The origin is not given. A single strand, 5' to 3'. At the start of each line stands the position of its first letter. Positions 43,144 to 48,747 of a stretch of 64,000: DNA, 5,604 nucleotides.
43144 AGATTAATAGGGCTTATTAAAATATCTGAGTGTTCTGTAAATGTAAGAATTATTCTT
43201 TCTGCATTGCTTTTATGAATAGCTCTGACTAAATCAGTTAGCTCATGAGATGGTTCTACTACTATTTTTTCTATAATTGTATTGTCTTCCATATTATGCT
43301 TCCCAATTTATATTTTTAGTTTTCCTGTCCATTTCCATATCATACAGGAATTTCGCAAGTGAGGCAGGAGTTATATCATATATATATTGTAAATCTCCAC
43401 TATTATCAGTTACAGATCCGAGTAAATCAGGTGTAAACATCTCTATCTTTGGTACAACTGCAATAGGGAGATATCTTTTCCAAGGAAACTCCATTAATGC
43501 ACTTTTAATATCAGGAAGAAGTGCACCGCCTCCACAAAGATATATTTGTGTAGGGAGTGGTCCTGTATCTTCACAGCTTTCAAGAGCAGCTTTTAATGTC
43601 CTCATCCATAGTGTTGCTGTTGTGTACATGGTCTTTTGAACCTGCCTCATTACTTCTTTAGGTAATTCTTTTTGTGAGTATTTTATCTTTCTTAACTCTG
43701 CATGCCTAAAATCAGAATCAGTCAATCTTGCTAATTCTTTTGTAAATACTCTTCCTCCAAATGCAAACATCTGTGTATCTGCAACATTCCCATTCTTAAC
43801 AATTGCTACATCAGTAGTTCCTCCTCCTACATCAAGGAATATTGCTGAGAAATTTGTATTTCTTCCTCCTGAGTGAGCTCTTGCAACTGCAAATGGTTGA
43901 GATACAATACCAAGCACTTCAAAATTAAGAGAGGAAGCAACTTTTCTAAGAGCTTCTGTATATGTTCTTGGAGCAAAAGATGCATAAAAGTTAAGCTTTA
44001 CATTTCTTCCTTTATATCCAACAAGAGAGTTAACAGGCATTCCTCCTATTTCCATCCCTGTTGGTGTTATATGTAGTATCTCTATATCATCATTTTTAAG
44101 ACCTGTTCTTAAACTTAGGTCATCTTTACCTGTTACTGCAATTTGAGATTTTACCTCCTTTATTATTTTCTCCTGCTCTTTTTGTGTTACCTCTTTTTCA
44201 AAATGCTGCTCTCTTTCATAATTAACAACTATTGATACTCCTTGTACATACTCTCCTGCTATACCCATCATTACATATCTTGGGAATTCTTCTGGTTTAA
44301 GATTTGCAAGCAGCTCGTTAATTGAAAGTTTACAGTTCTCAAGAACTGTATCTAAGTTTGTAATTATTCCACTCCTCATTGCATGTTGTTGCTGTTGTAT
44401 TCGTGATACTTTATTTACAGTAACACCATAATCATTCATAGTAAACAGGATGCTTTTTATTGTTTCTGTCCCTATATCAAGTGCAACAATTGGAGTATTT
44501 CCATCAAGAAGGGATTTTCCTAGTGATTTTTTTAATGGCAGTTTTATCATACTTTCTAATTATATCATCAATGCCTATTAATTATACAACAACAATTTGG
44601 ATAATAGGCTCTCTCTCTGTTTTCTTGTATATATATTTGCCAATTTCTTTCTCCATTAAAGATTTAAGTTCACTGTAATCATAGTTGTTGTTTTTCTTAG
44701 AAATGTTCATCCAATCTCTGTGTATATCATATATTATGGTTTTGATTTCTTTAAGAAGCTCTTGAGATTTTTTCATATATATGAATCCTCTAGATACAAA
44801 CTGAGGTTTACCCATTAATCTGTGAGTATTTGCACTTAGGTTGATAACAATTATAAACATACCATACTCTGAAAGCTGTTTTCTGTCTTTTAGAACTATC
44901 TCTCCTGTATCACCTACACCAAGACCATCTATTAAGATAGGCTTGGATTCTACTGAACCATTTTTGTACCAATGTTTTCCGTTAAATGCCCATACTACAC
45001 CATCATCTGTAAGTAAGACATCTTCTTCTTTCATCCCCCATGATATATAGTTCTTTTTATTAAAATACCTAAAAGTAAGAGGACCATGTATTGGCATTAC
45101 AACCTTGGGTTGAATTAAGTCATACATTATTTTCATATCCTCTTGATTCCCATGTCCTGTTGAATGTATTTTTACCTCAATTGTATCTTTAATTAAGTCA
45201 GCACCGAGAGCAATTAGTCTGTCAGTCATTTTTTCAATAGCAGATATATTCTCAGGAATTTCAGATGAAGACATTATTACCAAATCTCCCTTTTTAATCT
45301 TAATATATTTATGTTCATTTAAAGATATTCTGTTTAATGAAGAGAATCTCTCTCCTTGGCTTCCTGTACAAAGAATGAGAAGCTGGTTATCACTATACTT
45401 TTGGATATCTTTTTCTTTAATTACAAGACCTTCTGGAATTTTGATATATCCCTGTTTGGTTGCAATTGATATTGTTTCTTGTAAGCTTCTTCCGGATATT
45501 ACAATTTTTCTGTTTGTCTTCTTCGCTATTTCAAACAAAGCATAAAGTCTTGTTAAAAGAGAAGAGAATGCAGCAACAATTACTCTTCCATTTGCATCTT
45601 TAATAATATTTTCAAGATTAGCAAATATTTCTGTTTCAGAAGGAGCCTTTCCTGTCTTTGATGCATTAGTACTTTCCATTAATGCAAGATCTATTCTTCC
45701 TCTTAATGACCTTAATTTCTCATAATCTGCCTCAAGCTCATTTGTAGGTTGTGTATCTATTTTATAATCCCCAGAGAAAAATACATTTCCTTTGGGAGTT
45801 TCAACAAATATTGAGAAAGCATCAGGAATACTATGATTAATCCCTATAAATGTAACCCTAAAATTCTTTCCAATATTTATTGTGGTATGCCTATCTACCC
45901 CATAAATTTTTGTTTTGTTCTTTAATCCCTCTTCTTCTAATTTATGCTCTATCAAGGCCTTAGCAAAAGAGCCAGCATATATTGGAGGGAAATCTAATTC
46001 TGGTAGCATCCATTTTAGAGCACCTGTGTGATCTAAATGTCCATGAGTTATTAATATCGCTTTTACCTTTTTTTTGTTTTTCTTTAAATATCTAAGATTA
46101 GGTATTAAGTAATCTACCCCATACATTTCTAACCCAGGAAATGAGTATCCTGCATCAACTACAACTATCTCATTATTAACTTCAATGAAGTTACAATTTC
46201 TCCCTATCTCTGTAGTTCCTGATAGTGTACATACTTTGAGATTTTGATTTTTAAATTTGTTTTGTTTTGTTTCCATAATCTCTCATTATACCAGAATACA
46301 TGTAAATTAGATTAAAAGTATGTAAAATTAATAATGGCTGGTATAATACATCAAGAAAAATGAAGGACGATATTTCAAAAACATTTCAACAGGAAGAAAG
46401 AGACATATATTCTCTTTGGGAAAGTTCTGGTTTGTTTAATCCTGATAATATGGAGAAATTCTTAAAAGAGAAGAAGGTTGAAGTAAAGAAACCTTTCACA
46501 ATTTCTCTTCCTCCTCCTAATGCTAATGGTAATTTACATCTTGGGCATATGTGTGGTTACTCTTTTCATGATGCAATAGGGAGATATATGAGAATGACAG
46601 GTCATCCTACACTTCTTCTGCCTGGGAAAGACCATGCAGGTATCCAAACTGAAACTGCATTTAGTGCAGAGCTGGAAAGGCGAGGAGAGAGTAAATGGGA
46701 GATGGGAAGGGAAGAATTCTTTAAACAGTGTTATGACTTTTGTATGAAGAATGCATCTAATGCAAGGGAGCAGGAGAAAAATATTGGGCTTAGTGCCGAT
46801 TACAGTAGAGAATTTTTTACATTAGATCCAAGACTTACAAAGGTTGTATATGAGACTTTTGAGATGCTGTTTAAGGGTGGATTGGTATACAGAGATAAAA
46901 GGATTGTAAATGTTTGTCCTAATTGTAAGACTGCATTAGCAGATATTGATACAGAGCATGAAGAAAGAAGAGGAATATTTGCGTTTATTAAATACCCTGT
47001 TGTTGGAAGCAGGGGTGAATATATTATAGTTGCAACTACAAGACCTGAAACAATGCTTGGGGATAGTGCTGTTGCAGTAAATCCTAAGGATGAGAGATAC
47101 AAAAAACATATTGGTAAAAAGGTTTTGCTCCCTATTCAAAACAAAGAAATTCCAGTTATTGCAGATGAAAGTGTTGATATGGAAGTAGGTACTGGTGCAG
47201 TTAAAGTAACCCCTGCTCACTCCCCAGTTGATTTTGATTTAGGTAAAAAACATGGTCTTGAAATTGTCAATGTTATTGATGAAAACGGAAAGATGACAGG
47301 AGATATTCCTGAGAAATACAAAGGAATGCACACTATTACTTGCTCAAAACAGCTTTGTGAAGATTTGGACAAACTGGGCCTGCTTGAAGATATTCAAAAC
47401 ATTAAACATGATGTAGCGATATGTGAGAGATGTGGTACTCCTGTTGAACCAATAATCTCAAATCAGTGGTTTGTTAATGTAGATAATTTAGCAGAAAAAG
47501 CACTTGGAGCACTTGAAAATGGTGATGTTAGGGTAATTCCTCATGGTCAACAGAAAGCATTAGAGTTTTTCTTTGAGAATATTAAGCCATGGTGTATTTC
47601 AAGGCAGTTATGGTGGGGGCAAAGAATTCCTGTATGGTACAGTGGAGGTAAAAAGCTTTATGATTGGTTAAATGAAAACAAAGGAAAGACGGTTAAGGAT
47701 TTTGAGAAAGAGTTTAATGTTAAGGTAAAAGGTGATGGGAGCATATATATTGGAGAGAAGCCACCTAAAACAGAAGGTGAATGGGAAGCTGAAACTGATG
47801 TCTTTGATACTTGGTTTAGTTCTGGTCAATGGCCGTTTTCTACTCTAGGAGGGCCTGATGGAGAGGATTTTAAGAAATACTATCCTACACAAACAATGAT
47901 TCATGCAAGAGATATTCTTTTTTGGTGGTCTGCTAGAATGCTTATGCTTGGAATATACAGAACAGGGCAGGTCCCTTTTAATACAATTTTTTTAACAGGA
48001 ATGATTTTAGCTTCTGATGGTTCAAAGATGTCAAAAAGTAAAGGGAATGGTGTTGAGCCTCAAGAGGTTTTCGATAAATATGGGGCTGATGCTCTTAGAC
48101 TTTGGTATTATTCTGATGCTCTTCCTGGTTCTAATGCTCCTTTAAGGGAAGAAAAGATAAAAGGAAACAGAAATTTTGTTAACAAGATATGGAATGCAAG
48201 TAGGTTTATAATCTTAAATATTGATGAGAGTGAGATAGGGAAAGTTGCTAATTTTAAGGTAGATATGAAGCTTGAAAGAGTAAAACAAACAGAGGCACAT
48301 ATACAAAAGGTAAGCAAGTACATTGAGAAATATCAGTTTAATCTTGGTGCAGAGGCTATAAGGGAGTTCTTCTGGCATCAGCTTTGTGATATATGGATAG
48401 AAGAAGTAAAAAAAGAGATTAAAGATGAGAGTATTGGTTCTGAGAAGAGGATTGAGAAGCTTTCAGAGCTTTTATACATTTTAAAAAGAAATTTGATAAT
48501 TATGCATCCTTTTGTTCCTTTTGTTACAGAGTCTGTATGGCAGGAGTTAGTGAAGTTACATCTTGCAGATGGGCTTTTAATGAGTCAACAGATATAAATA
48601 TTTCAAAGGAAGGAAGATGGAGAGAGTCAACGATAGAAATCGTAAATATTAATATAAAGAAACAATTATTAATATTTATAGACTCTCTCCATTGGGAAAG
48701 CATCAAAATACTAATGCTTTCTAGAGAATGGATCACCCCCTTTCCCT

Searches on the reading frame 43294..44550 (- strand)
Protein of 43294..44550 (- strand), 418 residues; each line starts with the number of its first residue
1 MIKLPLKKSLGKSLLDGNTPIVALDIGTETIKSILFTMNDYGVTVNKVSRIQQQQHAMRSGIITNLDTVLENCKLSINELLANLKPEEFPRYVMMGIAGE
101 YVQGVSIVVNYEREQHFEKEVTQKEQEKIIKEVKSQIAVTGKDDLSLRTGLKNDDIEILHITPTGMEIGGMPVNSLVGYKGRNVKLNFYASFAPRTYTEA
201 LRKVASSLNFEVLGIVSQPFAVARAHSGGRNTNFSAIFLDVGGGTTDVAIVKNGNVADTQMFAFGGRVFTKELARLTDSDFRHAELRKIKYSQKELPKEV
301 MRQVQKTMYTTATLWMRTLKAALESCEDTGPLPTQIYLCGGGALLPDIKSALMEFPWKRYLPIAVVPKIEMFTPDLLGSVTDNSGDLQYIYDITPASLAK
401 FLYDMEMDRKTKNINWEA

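Call 10: search_protein_families(library=pfam, proteins=[window:43294-44550:-], max_evalue=0.001)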
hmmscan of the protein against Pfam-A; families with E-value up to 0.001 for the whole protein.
window:43294-44550:- (418 aa): 6 families
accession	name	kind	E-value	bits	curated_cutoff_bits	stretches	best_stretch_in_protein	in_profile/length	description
PF14450.12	FtsA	-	3.2e-12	47.3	31.8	1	238-350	2-97/127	Cell division protein FtsA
PF11104.14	PilM_2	-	1.1e-09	38.1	27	1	237-353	183-295/340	Type IV pilus assembly protein PilM;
PF06277.17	EutA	-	1.5e-06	27.8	27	1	225-271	134-180/475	Ethanolamine utilisation protein EutA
PF06723.19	MreB_Mbl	-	6e-05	22.5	27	0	235-275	146-186/327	MreB/Mbl protein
PF01968.24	Hydantoinase_A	-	0.00018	21.3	22.9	1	212-258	55-103/291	Hydantoinase/oxoprolinase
PF21522.3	MreB-like_C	-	0.00023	22.2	27.8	0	239-345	2-116/123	Archaeal actin homologue MreB-like, C-terminal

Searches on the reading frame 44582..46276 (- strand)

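Call 10: search_protein_families(library=pfam, proteins=[window:44582-46276:-], max_evalue=0.001)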
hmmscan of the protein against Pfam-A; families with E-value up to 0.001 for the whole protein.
window:44582-46276:- (564 aa): 4 families
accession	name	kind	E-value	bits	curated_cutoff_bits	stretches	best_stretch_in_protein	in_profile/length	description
PF22505.1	RNase_J_b_CASP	-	3.1e-42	143.8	27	1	229-354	1-126/126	Ribonuclease J, beta-CASP domain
PF17770.6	RNase_J_C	-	4.2e-24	85.9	23.8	1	461-564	1-100/102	Ribonuclease J C-terminal domain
PF00753.33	Lactamase_B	-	8.6e-16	58.9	22.7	1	24-171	4-150/196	Metallo-beta-lactamase superfamily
PF12706.13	Lactamase_B_2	-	4.4e-12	46.4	27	1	60-202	21-164/200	Beta-lactamase superfamily domain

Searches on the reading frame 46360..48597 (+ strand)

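Call 10: search_protein_families(library=pfam, proteins=[window:46360-48597:+], max_evalue=0.001)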
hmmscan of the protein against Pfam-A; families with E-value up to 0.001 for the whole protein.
window:46360-48597:+ (745 aa): 4 families
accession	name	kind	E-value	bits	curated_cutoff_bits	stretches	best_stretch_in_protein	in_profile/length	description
PF00133.28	tRNA-synt_1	-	4.2e-111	372.1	22.7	1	16-584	2-403/414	tRNA synthetases class I (I, L, M and V)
PF09334.17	tRNA-synt_1g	-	5.6e-24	85.1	20.1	3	48-195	3-132/391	tRNA synthetases class I (M)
PF08264.19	Anticodon_1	-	1.3e-19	71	25.1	1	643-731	7-89/148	Anticodon-binding domain of tRNA ligase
PF13603.12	tRNA-synt_1_2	-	1.8e-11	44.3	25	1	251-320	85-156/185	Leucyl-tRNA synthetase, editing domain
